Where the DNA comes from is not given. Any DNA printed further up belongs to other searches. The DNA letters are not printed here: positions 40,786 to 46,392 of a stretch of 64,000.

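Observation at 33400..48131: Tandem 110–120-aa repeat family with signature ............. … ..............…IGT.PG … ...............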

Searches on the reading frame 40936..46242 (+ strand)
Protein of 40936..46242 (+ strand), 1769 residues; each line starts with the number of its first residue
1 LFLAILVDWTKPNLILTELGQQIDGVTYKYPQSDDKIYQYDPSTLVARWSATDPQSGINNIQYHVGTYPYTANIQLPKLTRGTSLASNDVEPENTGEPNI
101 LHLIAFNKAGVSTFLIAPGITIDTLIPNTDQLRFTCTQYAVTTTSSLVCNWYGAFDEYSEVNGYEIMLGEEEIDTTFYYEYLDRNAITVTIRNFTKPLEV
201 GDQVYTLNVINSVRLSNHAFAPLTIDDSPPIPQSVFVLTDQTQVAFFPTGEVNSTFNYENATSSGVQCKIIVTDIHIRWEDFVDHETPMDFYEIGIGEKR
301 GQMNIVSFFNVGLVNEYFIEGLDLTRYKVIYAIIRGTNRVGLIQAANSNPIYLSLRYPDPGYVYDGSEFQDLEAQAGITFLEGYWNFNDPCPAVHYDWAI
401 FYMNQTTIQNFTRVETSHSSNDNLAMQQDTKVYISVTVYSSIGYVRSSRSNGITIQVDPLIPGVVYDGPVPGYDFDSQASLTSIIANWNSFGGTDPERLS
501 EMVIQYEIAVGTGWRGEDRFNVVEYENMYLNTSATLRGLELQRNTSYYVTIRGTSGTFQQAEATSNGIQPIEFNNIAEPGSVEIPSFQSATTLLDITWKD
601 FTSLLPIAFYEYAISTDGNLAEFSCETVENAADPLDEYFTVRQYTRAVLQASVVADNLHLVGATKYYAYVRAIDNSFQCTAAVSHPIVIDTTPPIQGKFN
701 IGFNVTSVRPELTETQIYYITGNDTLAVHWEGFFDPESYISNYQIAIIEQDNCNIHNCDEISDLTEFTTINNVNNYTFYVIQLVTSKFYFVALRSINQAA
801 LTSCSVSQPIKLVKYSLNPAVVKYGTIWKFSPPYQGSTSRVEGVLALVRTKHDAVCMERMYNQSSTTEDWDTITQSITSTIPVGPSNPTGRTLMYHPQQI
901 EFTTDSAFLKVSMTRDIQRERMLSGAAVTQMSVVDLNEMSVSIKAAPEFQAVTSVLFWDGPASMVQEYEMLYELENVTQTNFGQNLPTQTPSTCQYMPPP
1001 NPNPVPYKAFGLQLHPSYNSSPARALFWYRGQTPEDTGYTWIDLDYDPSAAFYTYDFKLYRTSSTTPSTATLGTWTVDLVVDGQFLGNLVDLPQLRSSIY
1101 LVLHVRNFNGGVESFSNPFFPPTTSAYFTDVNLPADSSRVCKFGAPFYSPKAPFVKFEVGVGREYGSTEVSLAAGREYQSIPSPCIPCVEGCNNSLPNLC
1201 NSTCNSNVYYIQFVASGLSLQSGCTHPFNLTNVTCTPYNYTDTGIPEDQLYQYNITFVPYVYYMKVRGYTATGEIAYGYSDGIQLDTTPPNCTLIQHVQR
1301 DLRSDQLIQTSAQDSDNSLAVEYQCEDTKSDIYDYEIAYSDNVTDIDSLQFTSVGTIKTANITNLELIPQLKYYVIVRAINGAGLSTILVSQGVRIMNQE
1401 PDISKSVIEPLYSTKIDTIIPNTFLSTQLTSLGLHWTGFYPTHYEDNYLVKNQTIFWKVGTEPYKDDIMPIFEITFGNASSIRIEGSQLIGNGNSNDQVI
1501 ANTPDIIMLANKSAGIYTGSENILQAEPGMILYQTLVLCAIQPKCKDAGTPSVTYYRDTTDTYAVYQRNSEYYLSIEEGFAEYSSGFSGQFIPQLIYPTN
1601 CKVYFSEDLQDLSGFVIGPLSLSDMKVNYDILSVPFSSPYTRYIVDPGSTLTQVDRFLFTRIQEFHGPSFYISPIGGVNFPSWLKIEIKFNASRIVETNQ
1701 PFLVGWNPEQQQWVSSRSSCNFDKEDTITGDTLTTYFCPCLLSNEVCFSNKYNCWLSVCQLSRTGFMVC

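Call 5: search_protein_families(library=pfam, proteins=[window:40936-46242:+], max_evalue=1)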
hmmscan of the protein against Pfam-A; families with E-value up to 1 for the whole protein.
window:40936-46242:+ (1769 aa): 2 families
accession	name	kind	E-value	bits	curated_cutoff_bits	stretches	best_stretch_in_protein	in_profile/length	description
PF00041.27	fn3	-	2e-10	41.2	25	2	1313-1386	10-75/84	Fibronectin type III domain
PF24489.1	Ig_J_second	-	0.22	12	27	1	1343-1394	39-92/105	Tip attachment protein J second Ig-like domain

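Call 7: find_homologous_proteins(query=window:40936-46242:+, max_evalue=0.00001)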
Query window:40936-46242:+ (1769 aa): 25 proteins with E <= 0.00001 among 8000 candidates.
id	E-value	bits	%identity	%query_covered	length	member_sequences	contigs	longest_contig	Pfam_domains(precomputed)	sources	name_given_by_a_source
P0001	0.0e+0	2878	70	99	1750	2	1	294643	PF00041.28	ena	-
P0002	0.0e+0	2562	64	98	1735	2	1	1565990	PF00041.28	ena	-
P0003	0.0e+0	2533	63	98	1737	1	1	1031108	PF00041.28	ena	-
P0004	0.0e+0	2477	62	99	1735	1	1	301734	PF00041.28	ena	-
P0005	0.0e+0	2410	60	99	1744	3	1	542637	PF00041.28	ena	-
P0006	0.0e+0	2404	60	99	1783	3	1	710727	PF24489.2,PF00041.28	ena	-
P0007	0.0e+0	2369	59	98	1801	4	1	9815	PF25059.2,PF24489.2,PF00041.28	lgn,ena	-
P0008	0.0e+0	2341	59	99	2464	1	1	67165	PF00041.28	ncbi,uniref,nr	ncbi:hypothetical protein LOD99_10426 [Oopsacas minuta]|uniref:Fibronectin type-III domain-containin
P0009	0.0e+0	2319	58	98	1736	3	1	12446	PF00041.28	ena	-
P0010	0.0e+0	2315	58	99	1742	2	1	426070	PF00041.28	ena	-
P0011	0.0e+0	2309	58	99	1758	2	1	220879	PF00041.28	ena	-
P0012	0.0e+0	1896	53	89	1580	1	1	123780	PF00041.28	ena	-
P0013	0.0e+0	1764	76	57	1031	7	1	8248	PF00041.28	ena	-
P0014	0.0e+0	1649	74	53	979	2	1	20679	-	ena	-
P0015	3.6e-91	325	25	78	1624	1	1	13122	PF00041.28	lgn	-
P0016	3.3e-57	212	23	41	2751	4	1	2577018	PF25059.2,PF24489.2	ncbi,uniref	ncbi:uncharacterized protein [Oscarella lobularis]|uniref:uncharacterized protein isoform X2 n=1 Tax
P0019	1.0e-49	187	24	30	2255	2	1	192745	PF25059.2,PF24489.2,PF00041.28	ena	-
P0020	1.1e-33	134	22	33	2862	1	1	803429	PF25059.2,PF24489.2,PF00041.28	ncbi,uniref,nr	ncbi:uncharacterized protein LOC110985345 [Acanthaster planci]|uniref:Uncharacterized protein LOC110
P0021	6.5e-33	131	24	27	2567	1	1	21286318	PF25059.2,PF24489.2,PF04862.19,PF00041.28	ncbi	ncbi:uncharacterized protein LOC144860694 [Branchiostoma floridae x Branchiostoma japonicum]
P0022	1.1e-31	127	25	27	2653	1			PF25059.2,PF24489.2,PF00041.28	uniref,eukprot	uniref:Fibronectin type-III domain-containing protein n=1 Tax=Branchiostoma floridae TaxID=7739 RepI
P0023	5.0e-23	99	25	27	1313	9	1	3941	PF25788.3,PF24489.2,PF13860.13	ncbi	ncbi:uncharacterized protein METZ01_LOCUS92262, partial [marine metagenome]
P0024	2.5e-21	93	22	27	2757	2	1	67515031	PF00041.28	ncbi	ncbi:uncharacterized protein [Littorina saxatilis]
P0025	3.5e-14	69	26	18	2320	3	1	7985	PF13385.14,PF18962.8,PF13750.13,PF25788.3,PF13860.13,PF00041.28,PF19077.7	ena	-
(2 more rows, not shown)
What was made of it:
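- Orthologue annotation: the Oopsacas minuta orthologue is already named 'Fibronectin type-III domain-containing protein' in UniRef (call 7).
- Tried and rejected: Each copy is 58-70% identical to its orthologue in other glass sponges (call 7), so the copies are old and conserved individually.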

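Call 9: search_protein_families(library=pfam, proteins=[P0008, P0016, P0020], max_evalue=0.01)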
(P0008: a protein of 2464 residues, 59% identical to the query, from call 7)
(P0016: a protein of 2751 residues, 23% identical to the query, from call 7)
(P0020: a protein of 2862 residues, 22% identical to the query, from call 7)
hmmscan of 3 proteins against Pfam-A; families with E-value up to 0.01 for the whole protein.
P0008 (2464 aa): 2 families
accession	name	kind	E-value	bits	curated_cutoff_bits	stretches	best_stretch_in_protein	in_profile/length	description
PF00041.27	fn3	-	4.1e-11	43.4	25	1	1034-1112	11-75/84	Fibronectin type III domain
PF25059.1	FN3_DSCAM-DSCAML_C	-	1.7e-05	25.5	39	0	1081-1115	40-74/89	DSCAM/DSCAML C-terminal Fn3-like domain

P0016 (2751 aa): 2 families
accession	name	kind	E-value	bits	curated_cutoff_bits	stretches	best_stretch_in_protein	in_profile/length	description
PF24489.1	Ig_J_second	-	1.1e-06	29.1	27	0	1768-1795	63-90/105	Tip attachment protein J second Ig-like domain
PF25059.1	FN3_DSCAM-DSCAML_C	-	1.8e-06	28.6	39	0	2384-2404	50-70/89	DSCAM/DSCAML C-terminal Fn3-like domain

P0020 (2862 aa): 5 families
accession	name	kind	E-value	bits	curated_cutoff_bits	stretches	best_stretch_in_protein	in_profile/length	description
PF00041.27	fn3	-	1.5e-08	35.2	25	0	2633-2707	12-74/84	Fibronectin type III domain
PF24489.1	Ig_J_second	-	3.5e-08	33.9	27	0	1778-1813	50-85/105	Tip attachment protein J second Ig-like domain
PF25059.1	FN3_DSCAM-DSCAML_C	-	7.4e-07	29.9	39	0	2223-2251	44-72/89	DSCAM/DSCAML C-terminal Fn3-like domain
PF12245.14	Big_3_2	-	0.00029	21.4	23.3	1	400-487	30-121/122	Bacterial Ig-like domain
PF25788.1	Ig_Rha78A_N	-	0.00045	20.9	27.4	0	1251-1309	37-95/105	Rha78A-like, N-terminal immunoglobulin domain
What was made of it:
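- The Acanthaster homologue has a Big_3_2 hit (call 9).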

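Call 35: find_encoding_contigs(protein=P0001, flank=3000, max_places=3)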
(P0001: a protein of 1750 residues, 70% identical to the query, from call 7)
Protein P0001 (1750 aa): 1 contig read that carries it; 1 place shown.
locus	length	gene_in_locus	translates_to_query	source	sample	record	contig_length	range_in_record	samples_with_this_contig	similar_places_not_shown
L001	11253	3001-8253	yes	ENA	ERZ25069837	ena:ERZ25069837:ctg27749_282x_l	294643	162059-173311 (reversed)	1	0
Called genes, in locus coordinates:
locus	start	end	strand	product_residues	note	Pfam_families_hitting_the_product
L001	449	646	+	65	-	-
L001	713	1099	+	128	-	-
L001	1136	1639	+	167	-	-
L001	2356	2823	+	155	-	-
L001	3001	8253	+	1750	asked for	PF00041:fn3 (faint)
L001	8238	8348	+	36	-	-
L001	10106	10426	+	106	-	-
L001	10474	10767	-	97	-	-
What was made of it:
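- Tried and rejected: The closest relative, P0001, comes from an unnamed ENA assembly (call 35).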

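Call 37: search_protein_families(library=pfam, proteins=[P0023, P0025, P0019], max_evalue=0.01)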
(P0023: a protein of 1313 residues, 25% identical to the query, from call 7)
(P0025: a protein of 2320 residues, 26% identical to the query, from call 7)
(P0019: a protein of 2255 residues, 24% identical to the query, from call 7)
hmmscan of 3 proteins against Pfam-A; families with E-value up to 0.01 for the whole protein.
P0023 (1313 aa): 5 families
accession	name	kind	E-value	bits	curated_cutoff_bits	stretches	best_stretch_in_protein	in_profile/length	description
PF25788.1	Ig_Rha78A_N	-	1.9e-10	41.4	27.4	0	141-200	36-95/105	Rha78A-like, N-terminal immunoglobulin domain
PF24489.1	Ig_J_second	-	2e-10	41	27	0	48-96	44-91/105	Tip attachment protein J second Ig-like domain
PF13860.13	FlgD_ig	-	4.3e-06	27.1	27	1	1263-1309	23-69/79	FlgD Ig-like domain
PF19077.6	Big_13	-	0.00067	20.5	27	1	39-101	42-102/102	Bacterial Ig-like domain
PF18667.6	BppU_IgG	-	0.0052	17.3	27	0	141-185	20-70/96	Baseplate upper protein immunoglobulin like domain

P0025 (2320 aa): 10 families
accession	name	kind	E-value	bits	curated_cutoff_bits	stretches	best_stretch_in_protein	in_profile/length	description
PF13385.13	Laminin_G_3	-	2.5e-43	148.2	27.6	2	233-380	2-150/151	Concanavalin A-like lectin/glucanases superfamily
PF00041.27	fn3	-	1.3e-11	44.9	25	0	1844-1917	12-75/84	Fibronectin type III domain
PF19077.6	Big_13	-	5e-08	33.8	27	0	1126-1174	56-101/102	Bacterial Ig-like domain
PF25788.1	Ig_Rha78A_N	-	7.8e-08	33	27.4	0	448-488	57-97/105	Rha78A-like, N-terminal immunoglobulin domain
PF13860.13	FlgD_ig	-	3.5e-06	27.3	27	1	2258-2306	26-74/79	FlgD Ig-like domain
PF13750.12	Big_3_3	-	2.1e-05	24.7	27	0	461-485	117-141/157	Bacterial Ig-like domain (group 3)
PF25059.1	FN3_DSCAM-DSCAML_C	-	5.1e-05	24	39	0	882-937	20-76/89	DSCAM/DSCAML C-terminal Fn3-like domain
PF18962.6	Por_Secre_tail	-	0.0009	19.9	27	1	2237-2316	2-73/75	Secretion system C-terminal sorting domain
PF02210.31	Laminin_G_2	-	0.0028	18.5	22.9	0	616-670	54-118/126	Laminin G domain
PF00354.24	Pentaxin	-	0.0043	17.2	25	0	349-394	125-177/194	Pentaxin family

P0019 (2255 aa): 3 families
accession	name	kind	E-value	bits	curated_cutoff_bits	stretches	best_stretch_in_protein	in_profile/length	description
PF00041.27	fn3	-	3.6e-29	101.3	25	1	889-963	12-76/84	Fibronectin type III domain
PF25059.1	FN3_DSCAM-DSCAML_C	-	9.2e-14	52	39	0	890-964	2-73/89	DSCAM/DSCAML C-terminal Fn3-like domain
PF24489.1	Ig_J_second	-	8.6e-11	42.3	27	0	1946-2013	31-97/105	Tip attachment protein J second Ig-like domain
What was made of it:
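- Closest known: The same repeat subfamily in giant bacterial surface proteins. Same: P0025 also has ConA-like (Laminin_G_3) domains placed among the units (call 37).
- Homologue P0019 scores 101 bits (call 37).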

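Call 63: search_protein_families(library=ncbifam, proteins=[P0023], max_evalue=0.01)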
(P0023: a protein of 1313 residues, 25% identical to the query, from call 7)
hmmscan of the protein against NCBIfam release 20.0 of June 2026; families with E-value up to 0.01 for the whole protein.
P0023 (1313 aa): 5 families
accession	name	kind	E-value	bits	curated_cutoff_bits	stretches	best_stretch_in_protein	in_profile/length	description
NF041611.1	exoglucan_CbhB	equivalog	1.1e-15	56.8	1950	3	48-202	739-882/997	exoglucanase CbhB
NF045522.1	MXAN_2561_fam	equivalog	2.6e-15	56.7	150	1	47-114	208-274/304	MXAN_2561 family MXYO-CTERM-anchored protein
NF047446.1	barrel_OmpL47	domain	1.9e-06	28.2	40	0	671-736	12-63/68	OmpL47-type beta-barrel domain-containing protein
NF005176.1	PRK06655.1-1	equivalog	0.0072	16.3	230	0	1262-1309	96-143/197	flagellar hook assembly protein FlgD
TIGR04183.1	Por_Secre_tail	domain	0.0075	16.2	23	1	1245-1313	2-58/72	T9SS type A sorting domain-containing protein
